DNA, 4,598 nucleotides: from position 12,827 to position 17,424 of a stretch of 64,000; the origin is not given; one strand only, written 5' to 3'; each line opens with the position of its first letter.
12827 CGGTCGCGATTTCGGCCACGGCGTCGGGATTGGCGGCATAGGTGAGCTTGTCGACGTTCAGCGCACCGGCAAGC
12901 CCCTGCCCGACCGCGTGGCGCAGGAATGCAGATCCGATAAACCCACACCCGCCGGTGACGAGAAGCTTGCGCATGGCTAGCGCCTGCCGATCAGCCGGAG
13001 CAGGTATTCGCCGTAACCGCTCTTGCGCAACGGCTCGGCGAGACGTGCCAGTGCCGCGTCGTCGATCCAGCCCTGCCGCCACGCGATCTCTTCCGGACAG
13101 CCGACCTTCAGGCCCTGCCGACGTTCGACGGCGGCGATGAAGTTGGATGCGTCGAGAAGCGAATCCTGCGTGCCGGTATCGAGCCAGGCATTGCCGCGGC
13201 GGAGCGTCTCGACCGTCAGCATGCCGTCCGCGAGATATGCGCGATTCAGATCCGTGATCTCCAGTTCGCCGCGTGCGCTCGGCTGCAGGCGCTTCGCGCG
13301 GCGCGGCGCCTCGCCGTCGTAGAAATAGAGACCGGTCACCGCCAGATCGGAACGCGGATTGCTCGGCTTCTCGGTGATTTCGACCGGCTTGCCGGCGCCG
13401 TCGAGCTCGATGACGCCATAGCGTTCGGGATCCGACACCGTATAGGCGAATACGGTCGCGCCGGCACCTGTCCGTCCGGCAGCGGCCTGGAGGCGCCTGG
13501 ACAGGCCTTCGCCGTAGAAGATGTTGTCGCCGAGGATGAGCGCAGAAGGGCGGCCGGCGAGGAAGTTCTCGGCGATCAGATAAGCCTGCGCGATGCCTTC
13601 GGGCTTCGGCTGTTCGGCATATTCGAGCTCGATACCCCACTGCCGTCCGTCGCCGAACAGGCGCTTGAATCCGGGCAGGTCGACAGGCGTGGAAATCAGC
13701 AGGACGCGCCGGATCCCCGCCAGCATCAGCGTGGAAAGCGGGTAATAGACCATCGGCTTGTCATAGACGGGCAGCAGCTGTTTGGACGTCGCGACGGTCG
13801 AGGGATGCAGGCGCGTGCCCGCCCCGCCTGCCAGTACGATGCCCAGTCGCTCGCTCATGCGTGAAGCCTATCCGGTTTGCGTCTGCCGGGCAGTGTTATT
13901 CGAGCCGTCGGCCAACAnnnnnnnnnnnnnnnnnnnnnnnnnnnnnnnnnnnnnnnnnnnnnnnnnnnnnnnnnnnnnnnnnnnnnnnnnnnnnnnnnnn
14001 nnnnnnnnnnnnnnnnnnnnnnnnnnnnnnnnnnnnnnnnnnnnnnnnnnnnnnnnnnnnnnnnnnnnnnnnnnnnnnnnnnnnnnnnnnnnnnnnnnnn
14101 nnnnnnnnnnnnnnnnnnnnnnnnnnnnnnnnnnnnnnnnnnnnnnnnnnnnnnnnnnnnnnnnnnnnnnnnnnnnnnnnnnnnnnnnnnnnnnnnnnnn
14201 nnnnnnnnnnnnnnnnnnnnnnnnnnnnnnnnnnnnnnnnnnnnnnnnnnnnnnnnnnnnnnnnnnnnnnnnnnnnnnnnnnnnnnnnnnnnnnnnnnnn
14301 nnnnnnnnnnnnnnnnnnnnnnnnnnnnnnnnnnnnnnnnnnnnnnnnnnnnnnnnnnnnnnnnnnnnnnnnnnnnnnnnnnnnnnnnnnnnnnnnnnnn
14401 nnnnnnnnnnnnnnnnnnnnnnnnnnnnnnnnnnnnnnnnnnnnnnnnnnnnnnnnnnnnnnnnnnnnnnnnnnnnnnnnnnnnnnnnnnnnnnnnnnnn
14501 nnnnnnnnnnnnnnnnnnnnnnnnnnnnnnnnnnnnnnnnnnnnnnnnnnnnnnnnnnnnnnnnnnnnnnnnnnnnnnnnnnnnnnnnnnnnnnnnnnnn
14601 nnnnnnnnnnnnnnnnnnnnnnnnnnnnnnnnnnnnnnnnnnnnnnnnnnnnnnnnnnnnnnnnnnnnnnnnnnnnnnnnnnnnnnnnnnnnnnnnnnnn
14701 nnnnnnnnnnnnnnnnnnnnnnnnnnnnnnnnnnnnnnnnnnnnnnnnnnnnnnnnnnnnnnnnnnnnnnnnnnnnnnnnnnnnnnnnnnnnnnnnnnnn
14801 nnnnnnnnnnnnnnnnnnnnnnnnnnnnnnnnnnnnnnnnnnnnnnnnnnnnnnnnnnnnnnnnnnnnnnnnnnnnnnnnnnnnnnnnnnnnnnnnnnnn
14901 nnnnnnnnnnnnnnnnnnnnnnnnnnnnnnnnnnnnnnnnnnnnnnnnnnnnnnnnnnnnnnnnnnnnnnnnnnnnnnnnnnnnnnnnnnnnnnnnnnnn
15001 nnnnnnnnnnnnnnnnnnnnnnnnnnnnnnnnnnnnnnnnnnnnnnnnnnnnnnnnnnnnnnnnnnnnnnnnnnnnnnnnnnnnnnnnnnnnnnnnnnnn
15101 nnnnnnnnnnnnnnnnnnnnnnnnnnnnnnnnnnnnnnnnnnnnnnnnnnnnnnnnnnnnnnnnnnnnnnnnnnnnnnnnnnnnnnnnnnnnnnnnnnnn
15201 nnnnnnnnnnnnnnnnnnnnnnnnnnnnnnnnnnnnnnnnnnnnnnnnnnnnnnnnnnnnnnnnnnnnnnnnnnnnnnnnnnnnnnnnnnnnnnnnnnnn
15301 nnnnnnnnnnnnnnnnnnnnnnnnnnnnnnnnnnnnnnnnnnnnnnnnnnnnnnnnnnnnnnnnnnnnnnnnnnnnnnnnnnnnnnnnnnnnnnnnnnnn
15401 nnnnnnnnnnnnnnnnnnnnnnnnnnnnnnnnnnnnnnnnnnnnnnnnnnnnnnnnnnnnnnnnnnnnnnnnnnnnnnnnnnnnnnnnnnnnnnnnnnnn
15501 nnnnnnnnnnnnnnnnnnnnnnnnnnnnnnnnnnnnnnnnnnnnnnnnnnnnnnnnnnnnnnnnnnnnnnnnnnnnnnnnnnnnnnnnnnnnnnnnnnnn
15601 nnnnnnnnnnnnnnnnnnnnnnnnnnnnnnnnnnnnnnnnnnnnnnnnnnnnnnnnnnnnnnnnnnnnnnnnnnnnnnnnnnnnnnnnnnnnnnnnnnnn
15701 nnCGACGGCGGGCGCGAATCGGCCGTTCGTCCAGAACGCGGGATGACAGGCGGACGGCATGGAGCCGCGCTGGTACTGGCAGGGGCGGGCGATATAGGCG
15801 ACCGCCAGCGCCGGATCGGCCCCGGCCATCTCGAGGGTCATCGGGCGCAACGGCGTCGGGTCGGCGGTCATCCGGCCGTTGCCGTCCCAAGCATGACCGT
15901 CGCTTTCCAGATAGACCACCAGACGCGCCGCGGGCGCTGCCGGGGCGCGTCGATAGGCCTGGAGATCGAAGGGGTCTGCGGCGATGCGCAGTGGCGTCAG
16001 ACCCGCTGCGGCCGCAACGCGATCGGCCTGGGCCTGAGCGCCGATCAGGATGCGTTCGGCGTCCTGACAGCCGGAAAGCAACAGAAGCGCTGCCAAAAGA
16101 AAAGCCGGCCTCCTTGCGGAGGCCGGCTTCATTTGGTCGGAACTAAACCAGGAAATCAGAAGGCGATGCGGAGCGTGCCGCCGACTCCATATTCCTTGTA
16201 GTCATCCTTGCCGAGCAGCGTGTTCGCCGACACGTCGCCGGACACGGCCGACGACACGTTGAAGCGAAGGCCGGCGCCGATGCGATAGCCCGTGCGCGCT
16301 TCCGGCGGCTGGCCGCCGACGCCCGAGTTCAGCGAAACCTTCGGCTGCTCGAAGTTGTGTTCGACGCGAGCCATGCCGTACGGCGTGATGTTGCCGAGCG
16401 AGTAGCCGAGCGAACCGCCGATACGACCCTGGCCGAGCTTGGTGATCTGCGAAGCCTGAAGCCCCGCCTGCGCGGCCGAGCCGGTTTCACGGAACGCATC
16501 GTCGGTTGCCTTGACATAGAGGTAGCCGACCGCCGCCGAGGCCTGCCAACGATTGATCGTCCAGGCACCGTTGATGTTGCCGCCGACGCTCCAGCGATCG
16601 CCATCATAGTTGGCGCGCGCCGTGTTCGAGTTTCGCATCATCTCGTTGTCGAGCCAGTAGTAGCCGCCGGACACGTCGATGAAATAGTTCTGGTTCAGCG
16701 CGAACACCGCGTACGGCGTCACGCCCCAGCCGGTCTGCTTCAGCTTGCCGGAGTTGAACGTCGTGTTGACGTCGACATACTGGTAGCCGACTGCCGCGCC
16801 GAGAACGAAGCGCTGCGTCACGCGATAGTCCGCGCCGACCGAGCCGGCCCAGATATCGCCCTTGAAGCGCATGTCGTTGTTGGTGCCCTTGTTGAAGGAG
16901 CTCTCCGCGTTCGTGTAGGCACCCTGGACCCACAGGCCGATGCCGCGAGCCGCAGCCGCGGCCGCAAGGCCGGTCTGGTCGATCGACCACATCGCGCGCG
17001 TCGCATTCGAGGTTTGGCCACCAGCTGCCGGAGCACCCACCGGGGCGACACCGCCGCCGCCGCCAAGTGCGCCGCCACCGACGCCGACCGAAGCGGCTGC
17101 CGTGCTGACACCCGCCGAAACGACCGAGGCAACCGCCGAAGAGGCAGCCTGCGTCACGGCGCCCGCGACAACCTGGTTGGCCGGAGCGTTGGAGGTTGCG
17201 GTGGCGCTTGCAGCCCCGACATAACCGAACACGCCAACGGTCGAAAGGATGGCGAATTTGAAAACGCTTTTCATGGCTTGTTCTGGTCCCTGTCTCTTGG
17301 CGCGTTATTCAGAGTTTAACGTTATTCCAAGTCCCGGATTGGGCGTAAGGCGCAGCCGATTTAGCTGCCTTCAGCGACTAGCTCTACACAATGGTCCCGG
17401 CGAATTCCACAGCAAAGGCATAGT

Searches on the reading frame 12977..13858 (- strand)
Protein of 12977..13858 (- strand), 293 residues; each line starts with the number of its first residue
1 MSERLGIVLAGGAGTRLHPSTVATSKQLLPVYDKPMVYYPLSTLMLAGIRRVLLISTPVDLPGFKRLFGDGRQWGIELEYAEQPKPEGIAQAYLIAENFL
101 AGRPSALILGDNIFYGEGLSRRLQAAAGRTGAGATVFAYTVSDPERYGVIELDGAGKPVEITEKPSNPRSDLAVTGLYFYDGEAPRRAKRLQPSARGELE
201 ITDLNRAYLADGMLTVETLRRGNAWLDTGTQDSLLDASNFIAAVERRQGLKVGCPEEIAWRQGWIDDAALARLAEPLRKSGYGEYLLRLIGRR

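Call 74: search_protein_families(library=pfam, proteins=[window:12977-13858:-], max_evalue=0.001)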
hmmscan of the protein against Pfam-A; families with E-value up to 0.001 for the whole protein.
window:12977-13858:- (293 aa): 2 families
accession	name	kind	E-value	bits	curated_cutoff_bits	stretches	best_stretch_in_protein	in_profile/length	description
PF00483.29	NTP_transferase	-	3.5e-66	223.7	21.2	1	6-242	2-243/245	Nucleotidyl transferase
PF12804.13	NTP_transf_3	-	8.8e-09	36.2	27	1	6-139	1-123/160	MobA-like NTP transferase domain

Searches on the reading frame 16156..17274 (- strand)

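Call 10: search_protein_families(library=pfam, proteins=[window:16156-17274:-], max_evalue=0.001)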
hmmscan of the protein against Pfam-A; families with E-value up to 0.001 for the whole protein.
window:16156-17274:- (372 aa): 1 family
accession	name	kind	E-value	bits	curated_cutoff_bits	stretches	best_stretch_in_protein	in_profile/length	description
PF03797.25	Autotransporter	-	2.1e-32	113.3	26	1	114-350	1-254/255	Autotransporter beta-domain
